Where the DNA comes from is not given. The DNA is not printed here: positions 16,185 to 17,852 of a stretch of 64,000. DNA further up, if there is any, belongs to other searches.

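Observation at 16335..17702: Single polypeptide with two tandem DnaC/DnaI-like AAA+ modules and a zinc ribbon, encoded directly after dnaB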

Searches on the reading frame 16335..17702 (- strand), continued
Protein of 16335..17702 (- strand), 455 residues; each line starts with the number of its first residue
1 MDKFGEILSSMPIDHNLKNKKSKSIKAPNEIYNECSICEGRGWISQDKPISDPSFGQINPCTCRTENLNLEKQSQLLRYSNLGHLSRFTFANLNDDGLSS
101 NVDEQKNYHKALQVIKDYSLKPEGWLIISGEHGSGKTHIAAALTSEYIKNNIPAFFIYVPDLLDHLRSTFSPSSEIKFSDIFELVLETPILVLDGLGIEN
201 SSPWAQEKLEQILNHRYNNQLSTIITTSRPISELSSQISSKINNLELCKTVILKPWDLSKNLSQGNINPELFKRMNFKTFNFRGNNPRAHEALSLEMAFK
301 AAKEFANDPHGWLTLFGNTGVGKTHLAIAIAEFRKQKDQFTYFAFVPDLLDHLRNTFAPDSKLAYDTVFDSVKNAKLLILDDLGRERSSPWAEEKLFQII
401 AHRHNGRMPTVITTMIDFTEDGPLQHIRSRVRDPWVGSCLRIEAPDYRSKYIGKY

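Call 18: find_related_loci(query=window:16335-17702:-, collection=genome_contigs, flank=6000)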
Query window:16335-17702:- (455 aa) in genome_contigs; peptide patterns used: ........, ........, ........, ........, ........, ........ (x = any residue, [..] = any of these).
303 stretches matched a pattern; 221 encode a relative of the query (tblastn E <= 1e-3); the best 80 are kept; 80 distinct loci.
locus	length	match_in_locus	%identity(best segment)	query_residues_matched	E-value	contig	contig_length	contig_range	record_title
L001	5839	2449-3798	43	1-450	2e-123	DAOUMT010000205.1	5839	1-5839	MAG TPA_asm: Dehalococcoidia bacterium isolate W92_261 k127_753773, whole genome shotgun sequence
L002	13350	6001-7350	43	1-450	7e-123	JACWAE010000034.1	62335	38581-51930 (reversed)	MAG: Dehalococcoidia bacterium isolate B_CHL_03 k141_60243, whole genome shotgun sequence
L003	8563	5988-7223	43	35-448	5e-122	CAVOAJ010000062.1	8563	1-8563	MAG: Dehalococcoidia bacterium isolate CBN3_323.8 genome assembly, contig: Ga0302135_10004123, whole genome shotgun sequ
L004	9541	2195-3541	43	1-449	3e-121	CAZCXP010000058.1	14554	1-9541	MAG TPA_asm: uncultured Dehalococcoidia bacterium isolate binchicken_co89_461 genome assembly, contig: NODE_7779_length_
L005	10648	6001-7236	43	35-448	4e-121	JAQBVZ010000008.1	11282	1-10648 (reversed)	MAG: Chloroflexota bacterium isolate casp150-mb.211 NODE_14745_length_11282_cov_0.051954, whole genome shotgun sequence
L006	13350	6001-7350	42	1-450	3e-121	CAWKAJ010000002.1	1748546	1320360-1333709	MAG: uncultured Chloroflexia bacterium isolate MFD03726.bin.1.10 genome assembly, contig: contig_31094, whole genome sho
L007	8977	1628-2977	42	1-450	3e-120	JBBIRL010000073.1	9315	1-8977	MAG: Dehalococcoidia bacterium isolate CYF170214_bin_349 NODE_8094_length_9315_cov_4.357775, whole genome shotgun sequen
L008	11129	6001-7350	44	1-450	1e-118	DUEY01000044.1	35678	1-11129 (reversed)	MAG TPA_asm: Dehalococcoidia bacterium isolate W281 Contig44, whole genome shotgun sequence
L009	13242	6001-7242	42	35-450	7e-119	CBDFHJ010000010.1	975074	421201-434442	MAG: Dehalococcoidia bacterium isolate 26e14fec-4fdf-4894-a6de-8c85e4a33ace genome assembly, contig: contig_10, whole ge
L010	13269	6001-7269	43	28-453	1e-118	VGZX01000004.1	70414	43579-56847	MAG: SAR202 cluster bacterium isolate K_Offshore_80m_m2_034 K_Offshore_80m_m2_034_Ga0194132_10000661, whole genome shotg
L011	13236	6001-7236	44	35-448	2e-118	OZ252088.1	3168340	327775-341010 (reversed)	MAG: Dehalococcoidia bacterium isolate 7426c3d5-a751-4d37-bde8-e0e91f06c8c3 genome assembly, chromosome: 1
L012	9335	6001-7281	44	19-450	4e-118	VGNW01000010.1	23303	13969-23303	MAG: Chloroflexi bacterium isolate M_DeepCast_200m_m2_194 M_DeepCast_200m_m2_194_Ga0194113_10002864, whole genome shotgu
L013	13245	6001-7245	44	33-450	4e-117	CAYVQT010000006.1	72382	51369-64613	MAG TPA_asm: uncultured Dehalococcoidia bacterium isolate binchicken_co334_130 genome assembly, contig: NODE_506_length_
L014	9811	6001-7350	42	1-450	5e-117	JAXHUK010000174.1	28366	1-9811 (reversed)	MAG: Chloroflexota bacterium isolate MAG49_tar_biofilm MAG49_174, whole genome shotgun sequence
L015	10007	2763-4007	45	35-448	8e-117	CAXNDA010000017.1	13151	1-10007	MAG: Chloroflexota bacterium isolate MaH-09apr19-110 genome assembly, contig: MaH-09apr19-C11826, whole genome shotgun s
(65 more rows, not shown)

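Call 26: search_solved_structures(query=window:16335-17702:-, max_evalue=0.001, show_alignments=3)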
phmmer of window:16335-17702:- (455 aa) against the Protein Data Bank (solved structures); distinct sequences matched with E-value up to 0.001: 10.
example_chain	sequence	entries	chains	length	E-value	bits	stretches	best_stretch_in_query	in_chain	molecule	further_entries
3ecc_A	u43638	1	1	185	6.7e-17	64.8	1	118-257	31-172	DNA replication protein DnaC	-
3ec2_A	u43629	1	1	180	6.9e-17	64.8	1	118-256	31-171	DNA replication protein DnaC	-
2w58_A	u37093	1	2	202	3.8e-12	49.1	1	112-238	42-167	PRIMOSOME COMPONENT (HELICASE LOADER)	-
4m4w_J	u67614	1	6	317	5.8e-11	45.3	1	114-234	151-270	Primosomal protein DnaI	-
2qgz_A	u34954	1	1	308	7.8e-11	44.8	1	284-419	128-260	Putative primosome component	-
6qel_G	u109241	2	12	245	1.6e-09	40.5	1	108-248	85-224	DNA replication protein dnaC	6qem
5he8_A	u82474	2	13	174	6.9e-09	38.4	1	313-428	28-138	Helicase loader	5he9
5bq5_A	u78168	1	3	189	2.8e-08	36.4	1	313-423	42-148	Insertion sequence IS5376 putative ATP-binding protein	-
8q3w_A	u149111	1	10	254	5.6e-08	35.4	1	313-423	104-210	Insertion sequence IS5376 putative ATP-binding protein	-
8q4d_E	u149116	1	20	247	1e-07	34.6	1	313-423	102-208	Insertion sequence IS5376 putative ATP-binding protein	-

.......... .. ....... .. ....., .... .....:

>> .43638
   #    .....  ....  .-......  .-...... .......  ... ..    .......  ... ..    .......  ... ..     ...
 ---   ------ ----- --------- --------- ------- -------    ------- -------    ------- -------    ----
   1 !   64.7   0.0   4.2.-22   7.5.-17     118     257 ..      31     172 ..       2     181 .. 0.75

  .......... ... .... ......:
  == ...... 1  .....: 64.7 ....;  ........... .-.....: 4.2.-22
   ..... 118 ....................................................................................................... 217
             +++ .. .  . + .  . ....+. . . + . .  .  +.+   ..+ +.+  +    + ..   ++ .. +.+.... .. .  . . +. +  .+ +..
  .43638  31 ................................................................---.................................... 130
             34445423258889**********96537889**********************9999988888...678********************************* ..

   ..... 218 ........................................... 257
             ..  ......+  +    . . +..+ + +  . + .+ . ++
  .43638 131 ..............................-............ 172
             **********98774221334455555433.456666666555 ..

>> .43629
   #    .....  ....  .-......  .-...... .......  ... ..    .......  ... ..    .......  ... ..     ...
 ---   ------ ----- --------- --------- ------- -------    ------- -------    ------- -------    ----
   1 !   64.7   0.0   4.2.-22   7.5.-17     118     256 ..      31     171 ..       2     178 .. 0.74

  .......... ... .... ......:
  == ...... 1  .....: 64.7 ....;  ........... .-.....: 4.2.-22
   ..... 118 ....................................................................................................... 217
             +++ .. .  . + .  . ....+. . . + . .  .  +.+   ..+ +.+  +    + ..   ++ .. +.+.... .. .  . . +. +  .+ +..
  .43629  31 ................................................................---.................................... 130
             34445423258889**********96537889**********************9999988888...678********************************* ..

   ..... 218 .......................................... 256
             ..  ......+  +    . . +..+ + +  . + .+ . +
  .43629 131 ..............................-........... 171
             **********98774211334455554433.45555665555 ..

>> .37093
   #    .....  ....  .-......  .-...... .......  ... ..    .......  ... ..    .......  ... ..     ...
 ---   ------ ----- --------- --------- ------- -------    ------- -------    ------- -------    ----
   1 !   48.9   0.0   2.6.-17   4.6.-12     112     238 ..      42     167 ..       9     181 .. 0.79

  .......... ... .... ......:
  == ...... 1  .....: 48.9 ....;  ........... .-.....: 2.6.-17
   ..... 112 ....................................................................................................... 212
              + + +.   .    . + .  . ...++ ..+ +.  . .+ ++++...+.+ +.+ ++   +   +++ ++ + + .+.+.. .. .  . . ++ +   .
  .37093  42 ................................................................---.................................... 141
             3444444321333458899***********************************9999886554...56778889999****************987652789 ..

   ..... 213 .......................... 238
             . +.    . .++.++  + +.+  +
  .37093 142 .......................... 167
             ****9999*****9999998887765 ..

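Call 32: find_encoding_contigs(protein=window:16335-17702:-, flank=4000, max_places=4)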
Protein window:16335-17702:- (455 aa): 14 contigs read that carry it; 4 places shown.
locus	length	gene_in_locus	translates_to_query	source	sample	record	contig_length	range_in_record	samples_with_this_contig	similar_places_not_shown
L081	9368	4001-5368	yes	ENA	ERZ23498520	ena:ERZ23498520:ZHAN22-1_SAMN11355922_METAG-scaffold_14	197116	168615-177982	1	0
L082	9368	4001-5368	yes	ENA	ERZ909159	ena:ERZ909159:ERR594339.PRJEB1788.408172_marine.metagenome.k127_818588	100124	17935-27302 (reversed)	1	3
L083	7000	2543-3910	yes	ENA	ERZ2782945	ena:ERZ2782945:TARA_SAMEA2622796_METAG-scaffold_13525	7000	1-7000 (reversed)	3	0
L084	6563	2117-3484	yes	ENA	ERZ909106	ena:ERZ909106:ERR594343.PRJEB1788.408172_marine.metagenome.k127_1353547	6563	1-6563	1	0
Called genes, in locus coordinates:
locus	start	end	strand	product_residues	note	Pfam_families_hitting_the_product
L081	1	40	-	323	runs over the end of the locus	PF06144:DNA_pol3_delta, PF21694:DNA_pol3_delta_C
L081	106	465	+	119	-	PF06803:DUF1232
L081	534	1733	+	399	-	PF04055:Radical_SAM, PF06969:HemN_C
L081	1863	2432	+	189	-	PF01281:Ribosomal_L9_N, PF03948:Ribosomal_L9_C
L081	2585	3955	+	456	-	PF00772:DnaB, PF13481:AAA_25, PF03796:DnaB_C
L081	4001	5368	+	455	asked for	PF01695:IstB_IS21, PF00308:Bac_DnaA (faint), PF00158:Sigma54_activat (faint), PF04851:ResIII (faint), PF13191:AAA_16 (faint), PF20720:nSTAND3 (weak), PF24883:NPHP3_N (faint), PF01695:IstB_IS21, +4 more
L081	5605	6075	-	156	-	PF00885:DMRL_synthase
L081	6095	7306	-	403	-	PF00926:DHBP_synthase, PF00925:GTP_cyclohydro2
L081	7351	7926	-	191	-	PF00677:Lum_binding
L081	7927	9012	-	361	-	PF00383:dCMP_cyt_deam_1, PF14437:MafB19-deam, PF01872:RibD_C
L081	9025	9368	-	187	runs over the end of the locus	PF06559:DCD_N, PF22569:DCD_C, PF22769:DCD, PF00692:dUTPase (weak)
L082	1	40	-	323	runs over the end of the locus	PF06144:DNA_pol3_delta, PF21694:DNA_pol3_delta_C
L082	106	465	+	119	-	PF06803:DUF1232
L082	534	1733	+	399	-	PF04055:Radical_SAM, PF06969:HemN_C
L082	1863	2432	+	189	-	PF01281:Ribosomal_L9_N, PF03948:Ribosomal_L9_C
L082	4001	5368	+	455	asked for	PF01695:IstB_IS21, PF00308:Bac_DnaA (faint), PF00158:Sigma54_activat (faint), PF04851:ResIII (faint), PF13191:AAA_16 (faint), PF20720:nSTAND3 (weak), PF24883:NPHP3_N (faint), PF01695:IstB_IS21, +4 more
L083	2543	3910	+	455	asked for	PF01695:IstB_IS21, PF00308:Bac_DnaA (faint), PF00158:Sigma54_activat (faint), PF04851:ResIII (faint), PF13191:AAA_16 (faint), PF20720:nSTAND3 (weak), PF24883:NPHP3_N (faint), PF01695:IstB_IS21, +4 more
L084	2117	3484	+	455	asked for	PF01695:IstB_IS21, PF00308:Bac_DnaA (faint), PF00158:Sigma54_activat (faint), PF04851:ResIII (faint), PF13191:AAA_16 (faint), PF20720:nSTAND3 (weak), PF24883:NPHP3_N (faint), PF01695:IstB_IS21, +4 more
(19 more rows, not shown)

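Call 33: find_encoding_contigs(protein=P0003, flank=5000, max_places=3)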
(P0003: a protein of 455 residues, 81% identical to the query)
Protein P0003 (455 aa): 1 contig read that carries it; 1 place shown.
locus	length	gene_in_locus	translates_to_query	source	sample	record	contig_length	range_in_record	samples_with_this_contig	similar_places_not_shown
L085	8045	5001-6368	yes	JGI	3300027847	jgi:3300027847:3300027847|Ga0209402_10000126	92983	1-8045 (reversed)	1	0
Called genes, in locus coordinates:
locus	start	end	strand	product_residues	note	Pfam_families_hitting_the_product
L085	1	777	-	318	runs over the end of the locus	PF06144:DNA_pol3_delta, PF21694:DNA_pol3_delta_C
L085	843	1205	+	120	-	PF06803:DUF1232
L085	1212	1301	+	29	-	-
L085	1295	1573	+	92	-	PF06071:YchF-GTPase_C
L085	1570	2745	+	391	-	PF04055:Radical_SAM, PF06969:HemN_C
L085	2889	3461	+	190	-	PF01281:Ribosomal_L9_N, PF03948:Ribosomal_L9_C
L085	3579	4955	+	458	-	PF00772:DnaB, PF03796:DnaB_C, PF13481:AAA_25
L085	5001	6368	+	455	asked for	PF01695:IstB_IS21, PF00308:Bac_DnaA (faint), PF00158:Sigma54_activat (faint), PF04851:ResIII (faint), PF20720:nSTAND3 (faint), PF24883:NPHP3_N (faint), PF00004:AAA (faint), PF01695:IstB_IS21, +3 more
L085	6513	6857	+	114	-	-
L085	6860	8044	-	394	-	?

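Call 34: predict_structure(alignment_id=A1)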
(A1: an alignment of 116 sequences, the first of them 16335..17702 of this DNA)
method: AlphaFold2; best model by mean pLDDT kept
length: 455 residues; sequences in the alignment: 116
mean_pLDDT: 84.3   pTM: 0.57
mean pLDDT of the five models: 84.3, 81.9, 81.6, 81.4, 79.2
residues with pLDDT >= 90: 219; 70-90: 180; 50-70: 19; < 50: 37
segments of 3 or more residues with pLDDT < 50: 1-31, 452-455
pLDDT, mean of each block of 10 residues (from residue 1): 37 39 39 73 83 84 81 80 84 84 88 95 94 89 92 93 90 86 93 85 88 95 93 86 88 66 75 95 84 95 97 94 96 94 94 84 80 94 83 93 95 92 86 93 84 45
secondary structure, 60 per line:
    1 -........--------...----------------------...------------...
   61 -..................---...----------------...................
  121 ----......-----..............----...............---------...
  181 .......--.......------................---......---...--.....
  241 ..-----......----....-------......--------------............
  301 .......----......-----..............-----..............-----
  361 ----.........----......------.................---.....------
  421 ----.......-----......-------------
elements in order: H2-9 E43-45 E58-60 H62-79 H102-120 E125-130 H136-149 E154-158 H159-168 H178-187 E190-196 H203-218 E222-227 H236-242 E248-253 H258-261 H269-274 H289-307 E312-317 H323-336 E342-345 H346-355 H365-373 E378-383 H390-406 E410-414 H425-431 E437-442

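Call 37: fold_search(model_id=the predicted structure, library=pdb)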
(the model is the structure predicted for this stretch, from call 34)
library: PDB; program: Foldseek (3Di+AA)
matches with E <= 10: 1562; with E <= 0.001: 195
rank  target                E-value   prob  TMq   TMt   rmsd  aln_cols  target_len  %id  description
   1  1r7r                  3.8e-09  1.00  0.25  0.18  19.5       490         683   15  The crystal structure of murine p97/VCP at 3.6A (released 2003-12-16)
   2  6qem_G                4.7e-09  1.00  0.36  0.65  18.2       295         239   17  E. coli DnaBC complex bound to ssDNA (released 2019-03-06)
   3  3ecc                  1.7e-08  1.00  0.32  0.76   3.4       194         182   26  Crystal structure of the DnaC helicase loader in complex with ADP-BeF3 (released 2008-11-25)
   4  2w58_A                1.8e-08  1.00  0.32  0.73   3.6       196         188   23  Crystal Structure of the DnaI (released 2009-12-22)
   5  8dar_F                2.8e-08  1.00  0.24  0.20  19.6       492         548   14  Saccharomyces cerevisiae Ufd1/Npl4/Cdc48 complex unbound but in the presence of SUMO-ubiquitin(K48polyUb)-mEOS and ATP (released 2022-11-30)
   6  5he8_A                3.2e-08  1.00  0.28  0.72   3.8       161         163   22  Bacterial initiation protein (released 2016-06-08)
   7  9bjj_E                3.2e-08  1.00  0.25  0.22  17.4       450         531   13  Cryo-EM structure of NVL bound the the MM017 inhibitor (released 2026-01-21)
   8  9p00_E                3.2e-08  1.00  0.25  0.22  20.5       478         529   13  Cryo-EM structure of apo S. Mansoni p97 (released 2025-08-13)
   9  5he8_G                3.9e-08  1.00  0.29  0.75   3.4       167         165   21  Bacterial initiation protein (released 2016-06-08)
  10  9p00_A                3.9e-08  1.00  0.25  0.21  18.6       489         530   14  Cryo-EM structure of apo S. Mansoni p97 (released 2025-08-13)
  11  7lmz_F                4.1e-08  1.00  0.23  0.16  21.3       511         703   13  Cryo-EM structure of human p97 in complex with Npl4/Ufd1 and Ub6 (Class 1) (released 2021-09-15)
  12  5he8_D                4.6e-08  1.00  0.29  0.72   3.6       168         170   21  Bacterial initiation protein (released 2016-06-08)
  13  5he8_C                4.6e-08  1.00  0.29  0.72   4.1       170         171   21  Bacterial initiation protein (released 2016-06-08)
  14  5he8_B                6.8e-08  1.00  0.29  0.75   3.3       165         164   22  Bacterial initiation protein (released 2016-06-08)
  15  8q3w_A                6.8e-08  1.00  0.33  0.57   6.0       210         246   19  ATP-bound IstB in complex to duplex DNA (released 2024-07-10)
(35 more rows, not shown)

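Call 52: search_dna_similar(query=window:16335-17702:-, collection=phages, mode=protein, max_rows=12)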
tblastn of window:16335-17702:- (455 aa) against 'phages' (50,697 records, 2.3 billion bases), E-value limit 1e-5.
Records with a match: 562; places in all: 563; records where one place covers at least 80% of the query: 7.
Best place of each record, by identity: <60% 562.
By first word of the organism name: Streptococcus 194; Staphylococcus 181; Clostridium 30; Bacillus 22; Pseudomonas 22; Bacteriophage 16; Vibrio 16; Ralstonia 12; Stx2a-converting 8; Listeria 7; and 23 more.
By host as written in the record: - 77; Streptococcus thermophilus 71; Staphylococcus aureus 66; Clostridium sporogenes ATCC-15579 30; Listeria monocytogenes 6; Staphylococcus aureus subsp. aureus RN4220 6; Brochothrix thermosphacta 6; Streptococcus thermophilus ST62990 6; and 204 more.
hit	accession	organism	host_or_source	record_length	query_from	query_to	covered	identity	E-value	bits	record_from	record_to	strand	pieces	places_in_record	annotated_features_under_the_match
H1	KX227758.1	Bacillus phage PfNC7401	Bacillus cereus NC7401/2455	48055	75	448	80%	33.3%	9e-18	184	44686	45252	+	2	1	replication protein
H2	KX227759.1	Bacillus phage PfIS075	Bacillus cereus IS075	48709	75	448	80%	33.3%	9e-18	184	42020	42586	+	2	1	replication protein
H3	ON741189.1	Bacillus phage vB_BceS_LY4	Bacillus cereus 367-H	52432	75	448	80%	33.3%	9e-18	184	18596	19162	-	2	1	ATP-binding protein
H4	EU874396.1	Bacillus phage IEBH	Bacillus thuringiensis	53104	75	448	80%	33.3%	9e-18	184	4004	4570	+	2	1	DNA replication protein DnaC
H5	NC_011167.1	Bacillus phage IEBH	Bacillus thuringiensis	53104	75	448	80%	33.3%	9e-18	184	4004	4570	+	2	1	DnaC-like helicase loader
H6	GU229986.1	Bacillus phage 250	Bacillus cereus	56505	75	448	80%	33.3%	9e-18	184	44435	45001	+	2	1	DNA replication protein DnaC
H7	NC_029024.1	Bacillus phage 250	Bacillus cereus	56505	75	448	80%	33.3%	9e-18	184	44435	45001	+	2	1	DnaC-like helicase loader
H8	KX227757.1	Bacillus phage PfEFR-4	Bacillus cereus EFR-4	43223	75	448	80%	33.2%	4e-18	186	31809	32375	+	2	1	DNA replication protein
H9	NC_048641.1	Bacillus phage PfEFR-4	Bacillus cereus EFR-4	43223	75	448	80%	33.2%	4e-18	186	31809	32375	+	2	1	DnaC-like helicase loader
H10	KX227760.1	Bacillus phage PfEFR-5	Bacillus cereus EFR-5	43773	75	448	80%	33.2%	4e-18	186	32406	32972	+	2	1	DNA replication protein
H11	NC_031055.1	Bacillus phage PfEFR-5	Bacillus cereus EFR-5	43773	75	448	80%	33.2%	4e-18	186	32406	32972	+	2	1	DnaC-like helicase loader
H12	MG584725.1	Bacillus phage BVE2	Bacillus cereus N1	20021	75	448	80%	33.2%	7e-18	184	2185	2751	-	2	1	DNA replication protein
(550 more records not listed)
